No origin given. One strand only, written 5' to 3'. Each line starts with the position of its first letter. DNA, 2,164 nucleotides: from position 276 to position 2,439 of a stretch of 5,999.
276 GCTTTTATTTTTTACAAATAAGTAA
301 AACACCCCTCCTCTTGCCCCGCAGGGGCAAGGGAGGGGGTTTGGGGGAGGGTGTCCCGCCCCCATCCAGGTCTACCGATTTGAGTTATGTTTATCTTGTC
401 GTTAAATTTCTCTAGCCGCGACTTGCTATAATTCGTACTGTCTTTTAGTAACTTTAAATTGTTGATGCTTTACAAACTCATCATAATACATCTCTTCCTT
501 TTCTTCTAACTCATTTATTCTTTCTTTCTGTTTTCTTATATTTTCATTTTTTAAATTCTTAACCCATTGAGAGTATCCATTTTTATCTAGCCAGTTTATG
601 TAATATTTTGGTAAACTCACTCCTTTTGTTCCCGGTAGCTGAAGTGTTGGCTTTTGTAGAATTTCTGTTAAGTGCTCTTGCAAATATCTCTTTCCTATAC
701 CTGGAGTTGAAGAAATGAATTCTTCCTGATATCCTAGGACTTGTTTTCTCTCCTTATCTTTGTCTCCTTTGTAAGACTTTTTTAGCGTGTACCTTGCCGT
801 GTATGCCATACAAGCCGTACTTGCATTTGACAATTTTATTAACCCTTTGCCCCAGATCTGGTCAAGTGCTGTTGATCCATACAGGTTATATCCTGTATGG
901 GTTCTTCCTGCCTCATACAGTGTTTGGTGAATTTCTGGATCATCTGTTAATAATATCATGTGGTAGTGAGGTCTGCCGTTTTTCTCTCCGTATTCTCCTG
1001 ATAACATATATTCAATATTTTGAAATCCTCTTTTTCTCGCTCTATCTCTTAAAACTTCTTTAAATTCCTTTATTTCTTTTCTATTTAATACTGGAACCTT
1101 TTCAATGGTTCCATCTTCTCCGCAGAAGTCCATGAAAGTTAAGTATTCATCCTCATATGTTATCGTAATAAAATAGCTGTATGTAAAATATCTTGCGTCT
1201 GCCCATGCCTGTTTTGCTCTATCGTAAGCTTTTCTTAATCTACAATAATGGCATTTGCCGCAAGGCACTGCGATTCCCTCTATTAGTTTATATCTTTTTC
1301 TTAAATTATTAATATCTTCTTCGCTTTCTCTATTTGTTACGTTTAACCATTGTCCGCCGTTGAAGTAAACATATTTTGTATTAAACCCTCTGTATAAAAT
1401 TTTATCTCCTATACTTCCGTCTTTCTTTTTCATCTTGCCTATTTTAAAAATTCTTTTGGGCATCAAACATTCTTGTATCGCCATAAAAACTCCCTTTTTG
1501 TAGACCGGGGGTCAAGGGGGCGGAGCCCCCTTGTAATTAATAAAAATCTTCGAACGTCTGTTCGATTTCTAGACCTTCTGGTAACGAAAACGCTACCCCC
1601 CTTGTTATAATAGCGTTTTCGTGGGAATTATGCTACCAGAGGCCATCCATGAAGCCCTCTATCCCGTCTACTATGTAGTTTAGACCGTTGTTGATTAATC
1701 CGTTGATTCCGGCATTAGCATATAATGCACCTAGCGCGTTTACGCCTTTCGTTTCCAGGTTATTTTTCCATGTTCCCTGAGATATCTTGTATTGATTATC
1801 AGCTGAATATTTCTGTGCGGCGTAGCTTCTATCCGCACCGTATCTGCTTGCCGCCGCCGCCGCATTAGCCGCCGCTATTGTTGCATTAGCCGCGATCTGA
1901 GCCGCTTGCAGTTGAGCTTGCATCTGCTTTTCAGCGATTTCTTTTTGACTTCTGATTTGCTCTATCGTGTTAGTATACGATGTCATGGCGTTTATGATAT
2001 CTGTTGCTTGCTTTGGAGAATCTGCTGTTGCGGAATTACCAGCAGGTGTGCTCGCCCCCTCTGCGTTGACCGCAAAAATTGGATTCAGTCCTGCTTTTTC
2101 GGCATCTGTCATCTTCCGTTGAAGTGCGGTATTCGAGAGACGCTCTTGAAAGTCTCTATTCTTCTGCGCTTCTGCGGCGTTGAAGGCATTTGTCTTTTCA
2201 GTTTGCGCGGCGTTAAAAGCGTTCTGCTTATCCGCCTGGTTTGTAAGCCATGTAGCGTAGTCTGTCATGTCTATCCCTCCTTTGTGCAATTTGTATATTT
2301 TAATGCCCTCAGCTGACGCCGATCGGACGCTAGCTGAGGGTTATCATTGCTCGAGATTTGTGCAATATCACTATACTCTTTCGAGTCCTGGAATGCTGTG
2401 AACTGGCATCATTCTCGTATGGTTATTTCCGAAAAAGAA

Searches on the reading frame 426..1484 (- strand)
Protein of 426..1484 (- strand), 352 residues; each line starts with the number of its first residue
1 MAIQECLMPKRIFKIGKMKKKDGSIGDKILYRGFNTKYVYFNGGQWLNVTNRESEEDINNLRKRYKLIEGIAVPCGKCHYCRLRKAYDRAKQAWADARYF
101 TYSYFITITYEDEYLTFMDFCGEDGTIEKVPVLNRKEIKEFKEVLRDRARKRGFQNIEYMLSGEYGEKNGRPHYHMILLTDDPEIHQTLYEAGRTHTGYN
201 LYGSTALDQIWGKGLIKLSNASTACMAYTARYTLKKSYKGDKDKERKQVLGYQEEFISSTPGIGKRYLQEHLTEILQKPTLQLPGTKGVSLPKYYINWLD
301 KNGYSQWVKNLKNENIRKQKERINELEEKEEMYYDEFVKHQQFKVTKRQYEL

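Call 5: search_protein_families(library=pfam, proteins=[window:426-1484:-], max_evalue=0.01)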
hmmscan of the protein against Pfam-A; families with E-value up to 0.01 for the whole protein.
window:426-1484:- (352 aa): 1 family
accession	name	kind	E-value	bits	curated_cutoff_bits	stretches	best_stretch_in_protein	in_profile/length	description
PF23343.2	REP_ORF2-G2P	-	7.3e-15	55.5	27.8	1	104-236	2-98/99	Replication-associated protein ORF2/G2P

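Call 7: search_protein_families(library=phrogs, proteins=[window:426-1484:-], max_evalue=0.01)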
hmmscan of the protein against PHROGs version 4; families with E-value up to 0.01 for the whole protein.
window:426-1484:- (352 aa): 3 families
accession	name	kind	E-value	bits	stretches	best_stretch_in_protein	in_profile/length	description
phrog_942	-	DNA, RNA and nucleotide metabolism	1.1e-69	237.1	1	4-351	59-350/501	replication initiation protein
phrog_29197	-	unknown function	7.1e-18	66.2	1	6-179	3-168/187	-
phrog_7769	-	unknown function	0.0023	19.4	1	90-181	3-71/118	-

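Call 8: search_dna_similar(query=window:426-1484:-, collection=phages, mode=protein, max_rows=30)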
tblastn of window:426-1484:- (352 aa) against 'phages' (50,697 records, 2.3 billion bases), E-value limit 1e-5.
Records with a match: 2464; places in all: 2466; records where one place covers at least 80% of the query: 13.
Best place of each record, by identity: 60-80% 2; <60% 2462.
By first word of the organism name: Microviridae 710; bajarodmic 662; Dulem 303; Blackfly 101; Gokushovirus 84; Capybara 74; Microvirus 66; Dipodfec 58; robinz 58; Apis 51; and 24 more.
By host as written in the record: - 920; Peromyscus fraterculus 331; Ciona robusta 219; Varecia variegata 133; Austrosimulium ungulatum 101; Hydrochoerus hydrochaeris 74; Homo sapiens 67; Petroica australis 58; and 46 more.
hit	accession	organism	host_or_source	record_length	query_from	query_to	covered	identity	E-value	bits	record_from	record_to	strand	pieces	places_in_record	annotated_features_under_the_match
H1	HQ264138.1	Microviridae phi-CA82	turkey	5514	1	352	100%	70.0%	4e-142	447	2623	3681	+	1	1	p3: DNA replication initiation protein | p4: putative non-structural protein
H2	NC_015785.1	Microviridae phi-CA82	turkey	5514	1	352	100%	70.0%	4e-142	447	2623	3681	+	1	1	p3: DNA replication initiation protein | p4: putative non-structural protein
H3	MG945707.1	Microviridae sp.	pig feces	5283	34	275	69%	35.5%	1e-23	107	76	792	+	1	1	similar to VP4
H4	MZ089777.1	Microvirus mar31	Marmota flaviventris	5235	66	320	72%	33.6%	2e-27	119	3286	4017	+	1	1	replication initiator protein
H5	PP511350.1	Dulem virus 186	Eulemur coronatus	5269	34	275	69%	35.2%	3e-24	109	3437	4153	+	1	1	replication initiator protein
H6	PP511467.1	Dulem virus 186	Varecia variegata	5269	34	275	69%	35.2%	3e-24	109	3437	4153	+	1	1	replication initiator protein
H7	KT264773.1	Gokushovirus WZ-2015a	Homo sapiens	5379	57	319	75%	32.4%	3e-21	100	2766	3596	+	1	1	VP4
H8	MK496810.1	Capybara microvirus Cap3_SP_546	Hydrochoerus hydrochaeris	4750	33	300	76%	31.2%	4e-17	89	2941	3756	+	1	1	replication initiator protein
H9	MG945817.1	Microviridae sp.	pig feces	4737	69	351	80%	29.4%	1e-15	84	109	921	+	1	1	similar to VP4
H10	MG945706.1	Microviridae sp.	pig feces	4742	69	351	80%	29.4%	1e-15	84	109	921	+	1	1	similar to VP4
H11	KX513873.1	Human gut gokushovirus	Homo sapiens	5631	31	295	75%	31.3%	1e-16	87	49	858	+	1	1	putative VP4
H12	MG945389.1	Microviridae sp.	pig feces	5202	73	300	65%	36.3%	3e-24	109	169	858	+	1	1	similar to VP4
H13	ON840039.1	Rattus norvegicus microvirus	Rattus norvegicus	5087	43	300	73%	32.1%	8e-19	94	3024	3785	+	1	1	none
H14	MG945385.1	Microviridae sp.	pig feces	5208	73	295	63%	37.1%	6e-25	111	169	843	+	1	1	similar to VP4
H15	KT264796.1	Gokushovirus WZ-2015a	Homo sapiens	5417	73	295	63%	37.1%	2e-24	110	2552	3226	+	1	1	VP4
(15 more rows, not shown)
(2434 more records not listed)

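Call 12: find_related_loci(query=window:426-1484:-, collection=viral_contigs, flank=7000)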
Query window:426-1484:- (352 aa) in viral_contigs; peptide patterns used: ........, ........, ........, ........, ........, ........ (x = any residue, [..] = any of these).
8 stretches matched a pattern, but none encodes a relative of the query by tblastn (E <= 1e-3).

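Call 14: find_homologous_proteins(query=window:426-1484:-, max_evalue=1e-20)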
Query window:426-1484:- (352 aa): 45 proteins with E <= 1e-20 among 1878 candidates.
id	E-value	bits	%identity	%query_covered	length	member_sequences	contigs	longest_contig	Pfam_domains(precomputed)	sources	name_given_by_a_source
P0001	1.1e-220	750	91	100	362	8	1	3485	PF23343.3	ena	-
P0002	7.0e-168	576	68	100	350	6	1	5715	PF23343.3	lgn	-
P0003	3.1e-166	571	71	98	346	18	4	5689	PF23343.3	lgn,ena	-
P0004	2.4e-157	542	82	80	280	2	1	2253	PF23343.3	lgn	-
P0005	3.0e-157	541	68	100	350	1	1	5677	PF23343.3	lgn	-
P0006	5.1e-126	439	57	100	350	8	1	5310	PF23343.3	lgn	-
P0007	2.4e-108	381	51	95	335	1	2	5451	PF23343.3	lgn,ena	-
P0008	4.7e-35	140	32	82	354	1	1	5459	PF23343.3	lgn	-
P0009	3.4e-31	127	37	65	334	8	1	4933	PF23343.3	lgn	-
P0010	5.9e-30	123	34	63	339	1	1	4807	PF23343.3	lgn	-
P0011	8.1e-30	122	33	73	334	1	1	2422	PF23343.3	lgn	-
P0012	2.9e-29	120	36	61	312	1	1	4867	PF23343.3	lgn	-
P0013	5.4e-29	120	34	71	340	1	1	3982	PF23343.3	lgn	-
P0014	2.8e-28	117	33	72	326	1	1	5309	PF23343.3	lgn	-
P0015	3.1e-28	117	34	58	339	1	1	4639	PF23343.3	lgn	-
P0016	1.6e-27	115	35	64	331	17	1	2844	PF23343.3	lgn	-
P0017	7.9e-27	112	30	85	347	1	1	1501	PF23343.3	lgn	-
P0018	2.5e-26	111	33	71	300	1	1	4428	PF23343.3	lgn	-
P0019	8.2e-26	109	33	64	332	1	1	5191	PF23343.3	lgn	-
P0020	2.8e-25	107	33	64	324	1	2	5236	PF23343.3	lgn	-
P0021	5.4e-25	106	33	67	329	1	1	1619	PF23343.3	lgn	-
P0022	7.5e-25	106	31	64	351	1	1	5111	PF23343.3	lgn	-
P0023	8.7e-25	106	32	66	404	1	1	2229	PF23343.3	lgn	-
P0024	9.1e-25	106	31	71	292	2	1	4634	PF23343.3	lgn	-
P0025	3.6e-24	104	32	73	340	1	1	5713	PF23343.3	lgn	-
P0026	4.3e-24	104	34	64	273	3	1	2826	PF23343.3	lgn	-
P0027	2.0e-23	101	32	74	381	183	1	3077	PF23343.3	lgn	-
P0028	2.1e-23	101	33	64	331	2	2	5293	PF23343.3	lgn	-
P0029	3.0e-23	101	28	63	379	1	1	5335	PF23343.3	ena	-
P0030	6.5e-23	100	30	64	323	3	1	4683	PF23343.3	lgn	-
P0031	6.8e-23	100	31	65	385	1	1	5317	PF23343.3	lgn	-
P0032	1.3e-22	99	29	74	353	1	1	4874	PF23343.3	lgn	-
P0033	3.4e-22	97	33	69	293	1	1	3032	PF23343.3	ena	-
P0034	4.6e-22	97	31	73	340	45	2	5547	PF23343.3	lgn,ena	-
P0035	6.2e-22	96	31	64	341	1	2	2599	PF23343.3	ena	-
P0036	7.7e-22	96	29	79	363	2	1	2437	PF23343.3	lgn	-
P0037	1.6e-21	95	27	67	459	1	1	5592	PF23343.3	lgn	-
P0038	3.2e-21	94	31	64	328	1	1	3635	PF23343.3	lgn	-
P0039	3.3e-21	94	34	64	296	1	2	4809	PF23343.3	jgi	-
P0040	3.5e-21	94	29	83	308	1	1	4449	PF23343.3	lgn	-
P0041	3.7e-21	94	32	64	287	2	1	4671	PF23343.3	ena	-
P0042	5.4e-21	93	32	65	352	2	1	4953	PF23343.3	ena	-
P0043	6.0e-21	93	29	77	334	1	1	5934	PF23343.3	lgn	-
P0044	7.7e-21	93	33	65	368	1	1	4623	PF23343.3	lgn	-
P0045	8.9e-21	93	31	78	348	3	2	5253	PF23343.3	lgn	-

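Call 15: find_encoding_contigs(protein=P0001, flank=7000, max_places=3)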
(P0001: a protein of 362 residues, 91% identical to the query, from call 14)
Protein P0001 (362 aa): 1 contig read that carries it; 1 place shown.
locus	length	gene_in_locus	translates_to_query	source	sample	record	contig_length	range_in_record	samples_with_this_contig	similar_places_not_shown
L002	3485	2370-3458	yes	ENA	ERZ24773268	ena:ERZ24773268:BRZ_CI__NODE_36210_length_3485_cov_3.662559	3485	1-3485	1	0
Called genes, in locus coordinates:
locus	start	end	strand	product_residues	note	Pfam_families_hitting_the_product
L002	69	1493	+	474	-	PF02305:Phage_F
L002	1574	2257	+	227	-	-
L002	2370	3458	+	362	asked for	PF23343:REP_ORF2-G2P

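Call 16: find_encoding_contigs(protein=P0002, flank=7000, max_places=3)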
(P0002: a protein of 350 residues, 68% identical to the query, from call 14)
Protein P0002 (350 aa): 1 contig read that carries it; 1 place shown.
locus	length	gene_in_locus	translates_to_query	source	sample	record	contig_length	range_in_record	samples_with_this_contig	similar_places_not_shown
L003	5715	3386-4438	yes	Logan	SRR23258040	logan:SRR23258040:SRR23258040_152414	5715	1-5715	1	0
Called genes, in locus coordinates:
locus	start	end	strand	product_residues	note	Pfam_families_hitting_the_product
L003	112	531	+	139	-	-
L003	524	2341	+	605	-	PF02305:Phage_F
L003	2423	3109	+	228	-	-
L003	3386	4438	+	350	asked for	PF23343:REP_ORF2-G2P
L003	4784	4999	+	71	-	-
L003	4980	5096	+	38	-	-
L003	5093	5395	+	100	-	-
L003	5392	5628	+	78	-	-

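Call 17: find_encoding_contigs(protein=P0003, flank=7000, max_places=4)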
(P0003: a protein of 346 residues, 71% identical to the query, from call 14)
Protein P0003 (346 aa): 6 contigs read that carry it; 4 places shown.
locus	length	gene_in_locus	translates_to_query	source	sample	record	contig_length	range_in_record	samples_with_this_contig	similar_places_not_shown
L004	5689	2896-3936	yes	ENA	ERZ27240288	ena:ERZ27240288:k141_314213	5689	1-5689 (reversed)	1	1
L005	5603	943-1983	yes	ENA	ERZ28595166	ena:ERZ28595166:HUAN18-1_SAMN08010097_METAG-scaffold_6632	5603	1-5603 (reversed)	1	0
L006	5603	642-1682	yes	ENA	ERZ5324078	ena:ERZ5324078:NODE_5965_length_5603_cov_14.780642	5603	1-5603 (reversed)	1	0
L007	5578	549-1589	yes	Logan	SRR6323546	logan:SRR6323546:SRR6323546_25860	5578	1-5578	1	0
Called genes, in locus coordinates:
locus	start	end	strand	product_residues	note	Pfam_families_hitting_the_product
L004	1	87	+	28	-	?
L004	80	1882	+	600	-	PF02305:Phage_F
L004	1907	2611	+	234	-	-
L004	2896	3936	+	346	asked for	PF23343:REP_ORF2-G2P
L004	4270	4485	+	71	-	-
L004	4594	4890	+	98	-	-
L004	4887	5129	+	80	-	-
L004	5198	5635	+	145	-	-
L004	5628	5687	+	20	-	?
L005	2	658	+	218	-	?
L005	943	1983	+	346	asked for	PF23343:REP_ORF2-G2P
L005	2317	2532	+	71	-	-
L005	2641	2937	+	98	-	-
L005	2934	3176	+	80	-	-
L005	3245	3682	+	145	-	-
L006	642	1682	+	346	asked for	PF23343:REP_ORF2-G2P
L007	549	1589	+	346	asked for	PF23343:REP_ORF2-G2P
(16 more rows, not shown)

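Call 18: find_encoding_contigs(protein=P0004, flank=7000, max_places=3)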
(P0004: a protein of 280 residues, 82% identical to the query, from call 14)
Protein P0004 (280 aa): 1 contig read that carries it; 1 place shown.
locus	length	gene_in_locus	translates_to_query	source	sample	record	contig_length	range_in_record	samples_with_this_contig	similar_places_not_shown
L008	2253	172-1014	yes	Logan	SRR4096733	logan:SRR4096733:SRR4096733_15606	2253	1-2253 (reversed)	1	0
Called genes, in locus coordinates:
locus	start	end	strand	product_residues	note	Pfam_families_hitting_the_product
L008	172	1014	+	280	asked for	PF23343:REP_ORF2-G2P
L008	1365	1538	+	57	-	-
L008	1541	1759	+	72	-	-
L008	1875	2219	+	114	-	-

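Call 19: find_encoding_contigs(protein=P0005, flank=7000, max_places=2)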
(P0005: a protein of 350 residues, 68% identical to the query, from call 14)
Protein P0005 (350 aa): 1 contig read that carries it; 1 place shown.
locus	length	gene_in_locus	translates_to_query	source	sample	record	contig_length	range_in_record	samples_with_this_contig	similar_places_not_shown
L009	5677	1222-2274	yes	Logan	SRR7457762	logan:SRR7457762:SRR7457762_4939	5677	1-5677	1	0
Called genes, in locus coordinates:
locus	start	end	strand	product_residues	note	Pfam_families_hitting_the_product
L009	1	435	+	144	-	?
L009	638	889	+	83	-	-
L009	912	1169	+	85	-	-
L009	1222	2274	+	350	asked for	PF23343:REP_ORF2-G2P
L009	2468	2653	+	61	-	-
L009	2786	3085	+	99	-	-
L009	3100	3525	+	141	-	-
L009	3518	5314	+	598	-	PF02305:Phage_F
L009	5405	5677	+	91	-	?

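Call 20: find_encoding_contigs(protein=P0006, flank=7000, max_places=2)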
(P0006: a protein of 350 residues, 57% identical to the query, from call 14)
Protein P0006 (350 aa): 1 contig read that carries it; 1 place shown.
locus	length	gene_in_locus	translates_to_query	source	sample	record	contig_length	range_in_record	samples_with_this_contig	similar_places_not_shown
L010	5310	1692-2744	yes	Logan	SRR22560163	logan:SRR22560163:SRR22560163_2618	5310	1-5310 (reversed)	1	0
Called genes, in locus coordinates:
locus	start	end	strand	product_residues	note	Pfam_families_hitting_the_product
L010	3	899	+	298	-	?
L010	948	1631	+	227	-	-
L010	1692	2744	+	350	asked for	PF23343:REP_ORF2-G2P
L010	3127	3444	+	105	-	-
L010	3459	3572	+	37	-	-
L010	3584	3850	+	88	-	-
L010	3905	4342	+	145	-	PF09675:Chlamy_scaf (weak)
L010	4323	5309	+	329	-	?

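Call 21: find_encoding_contigs(protein=P0007, flank=7000, max_places=2)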
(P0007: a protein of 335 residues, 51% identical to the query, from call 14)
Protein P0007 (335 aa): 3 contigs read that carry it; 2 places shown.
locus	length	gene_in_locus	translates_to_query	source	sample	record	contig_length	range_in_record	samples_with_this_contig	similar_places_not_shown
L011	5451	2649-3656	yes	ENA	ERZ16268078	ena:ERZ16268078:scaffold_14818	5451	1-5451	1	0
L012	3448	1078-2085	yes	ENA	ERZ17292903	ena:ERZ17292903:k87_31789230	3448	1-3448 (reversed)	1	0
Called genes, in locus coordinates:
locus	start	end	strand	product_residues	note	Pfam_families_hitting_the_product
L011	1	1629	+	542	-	?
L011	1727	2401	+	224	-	-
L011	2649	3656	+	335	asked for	PF23343:REP_ORF2-G2P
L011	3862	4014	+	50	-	-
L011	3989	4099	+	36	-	-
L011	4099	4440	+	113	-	-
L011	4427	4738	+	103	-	-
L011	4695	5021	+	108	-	-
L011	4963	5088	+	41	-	-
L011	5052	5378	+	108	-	-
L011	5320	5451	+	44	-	?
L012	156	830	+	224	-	-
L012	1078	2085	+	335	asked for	PF23343:REP_ORF2-G2P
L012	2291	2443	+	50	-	-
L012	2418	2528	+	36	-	-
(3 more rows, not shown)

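Call 31: find_related_loci(query=A1, collection=viral_contigs, flank=7000)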
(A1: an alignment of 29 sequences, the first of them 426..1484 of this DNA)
Query A1 (352 aa) in viral_contigs; peptide patterns used: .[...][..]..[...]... (x = any residue, [..] = any of these).
600 stretches matched a pattern (row limit reached: there are more); 592 encode a relative of the query (tblastn E <= 1e-3); the best 80 are kept; 80 distinct loci.
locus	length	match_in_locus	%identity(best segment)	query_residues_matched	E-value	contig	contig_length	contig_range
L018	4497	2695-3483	30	73-351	1e-29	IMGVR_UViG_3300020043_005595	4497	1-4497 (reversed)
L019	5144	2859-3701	28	65-348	1e-29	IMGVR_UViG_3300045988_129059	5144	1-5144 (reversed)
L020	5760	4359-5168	31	61-329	8e-29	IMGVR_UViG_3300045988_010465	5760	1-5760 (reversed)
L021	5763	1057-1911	31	47-332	5e-29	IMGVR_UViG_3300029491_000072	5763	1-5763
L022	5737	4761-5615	30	47-332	1e-28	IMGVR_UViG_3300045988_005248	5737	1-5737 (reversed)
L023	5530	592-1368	32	73-332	1e-28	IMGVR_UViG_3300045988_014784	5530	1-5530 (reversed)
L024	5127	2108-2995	27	37-339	1e-28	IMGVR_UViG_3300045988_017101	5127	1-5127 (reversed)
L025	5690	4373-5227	30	47-332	4e-28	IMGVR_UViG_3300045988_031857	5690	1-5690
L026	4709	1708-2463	30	71-330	1e-27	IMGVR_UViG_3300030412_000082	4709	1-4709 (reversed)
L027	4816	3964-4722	29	37-302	2e-27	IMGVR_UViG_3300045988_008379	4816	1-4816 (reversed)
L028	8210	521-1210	29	67-300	1e-27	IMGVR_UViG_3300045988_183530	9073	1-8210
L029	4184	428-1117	28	67-300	4e-27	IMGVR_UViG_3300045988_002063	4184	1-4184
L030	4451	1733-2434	28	71-339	4e-27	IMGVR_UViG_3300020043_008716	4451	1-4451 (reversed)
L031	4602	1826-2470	33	65-299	4e-27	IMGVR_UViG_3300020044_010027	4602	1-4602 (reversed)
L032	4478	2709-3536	27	62-351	3e-27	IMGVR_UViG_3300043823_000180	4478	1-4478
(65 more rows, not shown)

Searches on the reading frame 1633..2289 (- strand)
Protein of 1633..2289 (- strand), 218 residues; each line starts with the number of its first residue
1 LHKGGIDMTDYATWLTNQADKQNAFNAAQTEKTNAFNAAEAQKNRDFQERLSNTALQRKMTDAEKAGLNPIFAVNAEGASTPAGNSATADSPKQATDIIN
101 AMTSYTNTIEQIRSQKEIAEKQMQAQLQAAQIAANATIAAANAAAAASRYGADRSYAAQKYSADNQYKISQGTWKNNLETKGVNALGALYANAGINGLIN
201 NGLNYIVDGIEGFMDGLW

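Call 5: search_protein_families(library=pfam, proteins=[window:1633-2289:-], max_evalue=0.01)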
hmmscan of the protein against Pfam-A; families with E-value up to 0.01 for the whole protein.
window:1633-2289:- (218 aa): 0 families

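Call 7: search_protein_families(library=phrogs, proteins=[window:1633-2289:-], max_evalue=0.01)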
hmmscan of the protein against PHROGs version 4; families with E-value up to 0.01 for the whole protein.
window:1633-2289:- (218 aa): 14 families
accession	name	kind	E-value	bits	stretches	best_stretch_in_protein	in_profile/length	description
phrog_5158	-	unknown function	6.1e-39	135.5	2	9-90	43-124/322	-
phrog_21483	-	unknown function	5.1e-28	99.5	1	17-169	79-237/303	-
phrog_8742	-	tail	7.4e-22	79.2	1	17-88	109-180/287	pilot protein for DNA ejection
phrog_11693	-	tail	1.3e-19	72.2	1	24-173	21-178/228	pilot protein for DNA ejection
phrog_35928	-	tail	3.6e-17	63.7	1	32-131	65-161/172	pilot protein for DNA ejection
phrog_22637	-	tail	5.5e-16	60.1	1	18-173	9-166/264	pilot protein for DNA ejection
phrog_27063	-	tail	1.7e-15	58.4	1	27-160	45-188/306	pilot protein for DNA ejection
phrog_16516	-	tail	1.4e-14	55.5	1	31-134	38-140/186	minor tail protein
phrog_34374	-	tail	2.6e-14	54.2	1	13-88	149-224/310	pilot protein for DNA ejection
phrog_25360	-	unknown function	3.1e-13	50.9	1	20-147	38-162/316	-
phrog_8693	-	tail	6.8e-12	46.9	1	32-153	23-147/258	pilot protein for DNA ejection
phrog_18604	-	tail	4.1e-08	33.9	1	23-165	91-237/284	minor tail protein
phrog_23656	-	head and packaging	3.6e-07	31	1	47-142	3-92/175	virion structural protein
phrog_20617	-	tail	3.9e-07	31.5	1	27-161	12-135/200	minor tail protein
